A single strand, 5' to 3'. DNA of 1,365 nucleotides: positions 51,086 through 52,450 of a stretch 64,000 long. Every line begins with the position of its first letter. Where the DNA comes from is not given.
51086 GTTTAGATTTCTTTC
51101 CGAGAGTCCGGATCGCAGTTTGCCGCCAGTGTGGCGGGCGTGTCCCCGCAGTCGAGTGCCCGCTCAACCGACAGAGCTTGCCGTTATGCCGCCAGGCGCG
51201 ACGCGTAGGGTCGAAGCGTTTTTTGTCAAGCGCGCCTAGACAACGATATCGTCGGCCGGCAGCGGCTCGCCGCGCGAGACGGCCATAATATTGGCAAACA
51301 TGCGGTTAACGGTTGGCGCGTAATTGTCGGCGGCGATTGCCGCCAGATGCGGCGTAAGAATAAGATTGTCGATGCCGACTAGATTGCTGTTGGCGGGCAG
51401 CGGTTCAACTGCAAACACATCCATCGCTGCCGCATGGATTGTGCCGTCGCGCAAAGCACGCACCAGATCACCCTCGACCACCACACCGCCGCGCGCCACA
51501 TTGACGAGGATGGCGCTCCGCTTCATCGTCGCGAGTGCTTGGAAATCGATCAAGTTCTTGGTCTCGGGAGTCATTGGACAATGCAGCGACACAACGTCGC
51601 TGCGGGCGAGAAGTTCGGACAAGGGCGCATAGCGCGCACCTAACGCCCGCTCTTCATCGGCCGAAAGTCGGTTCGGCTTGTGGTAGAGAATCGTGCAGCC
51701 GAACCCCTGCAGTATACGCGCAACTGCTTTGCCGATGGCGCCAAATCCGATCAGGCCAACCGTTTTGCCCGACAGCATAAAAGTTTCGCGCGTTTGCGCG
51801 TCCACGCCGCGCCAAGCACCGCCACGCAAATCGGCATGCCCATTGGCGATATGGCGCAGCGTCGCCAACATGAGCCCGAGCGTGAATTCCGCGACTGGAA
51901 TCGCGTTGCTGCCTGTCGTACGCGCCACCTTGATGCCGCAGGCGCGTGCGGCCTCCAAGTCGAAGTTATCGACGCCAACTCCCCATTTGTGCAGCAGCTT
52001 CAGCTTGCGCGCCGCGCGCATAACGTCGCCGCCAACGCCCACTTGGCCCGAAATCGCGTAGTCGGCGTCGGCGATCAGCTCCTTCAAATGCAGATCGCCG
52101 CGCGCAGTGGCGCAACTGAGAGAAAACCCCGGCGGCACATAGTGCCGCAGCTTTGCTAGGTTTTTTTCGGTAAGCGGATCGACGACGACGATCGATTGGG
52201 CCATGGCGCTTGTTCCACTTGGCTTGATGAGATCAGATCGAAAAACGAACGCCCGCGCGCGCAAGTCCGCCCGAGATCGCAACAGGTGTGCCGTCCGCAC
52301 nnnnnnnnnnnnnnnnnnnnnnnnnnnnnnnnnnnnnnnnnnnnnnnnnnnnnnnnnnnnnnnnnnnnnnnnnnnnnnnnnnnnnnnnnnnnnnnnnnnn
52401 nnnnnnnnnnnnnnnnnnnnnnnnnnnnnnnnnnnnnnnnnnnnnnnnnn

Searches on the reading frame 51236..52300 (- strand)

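Call 66: search_protein_families(library=pfam, proteins=[window:51236-52300:-], max_evalue=0.0001)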
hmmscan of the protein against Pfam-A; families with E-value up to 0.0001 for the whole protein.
window:51236-52300:- (354 aa): 4 families
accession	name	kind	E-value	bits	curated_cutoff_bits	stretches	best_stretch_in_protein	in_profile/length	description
PF02826.25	2-Hacid_dh_C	-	3.4e-62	209.4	25.1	1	141-320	1-178/178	D-isomer specific 2-hydroxyacid dehydrogenase, NAD binding domain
PF00389.36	2-Hacid_dh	-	1.6e-15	57.4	24.6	1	37-321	1-103/134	D-isomer specific 2-hydroxyacid dehydrogenase, catalytic domain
PF00670.27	AdoHcyase_NAD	-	3.7e-07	30.8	27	1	169-270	13-111/162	S-adenosyl-L-homocysteine hydrolase, NAD binding domain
PF07991.19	KARI_N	-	7.4e-05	22.8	20.6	0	176-263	2-89/165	Acetohydroxy acid isomeroreductase, NADPH-binding domain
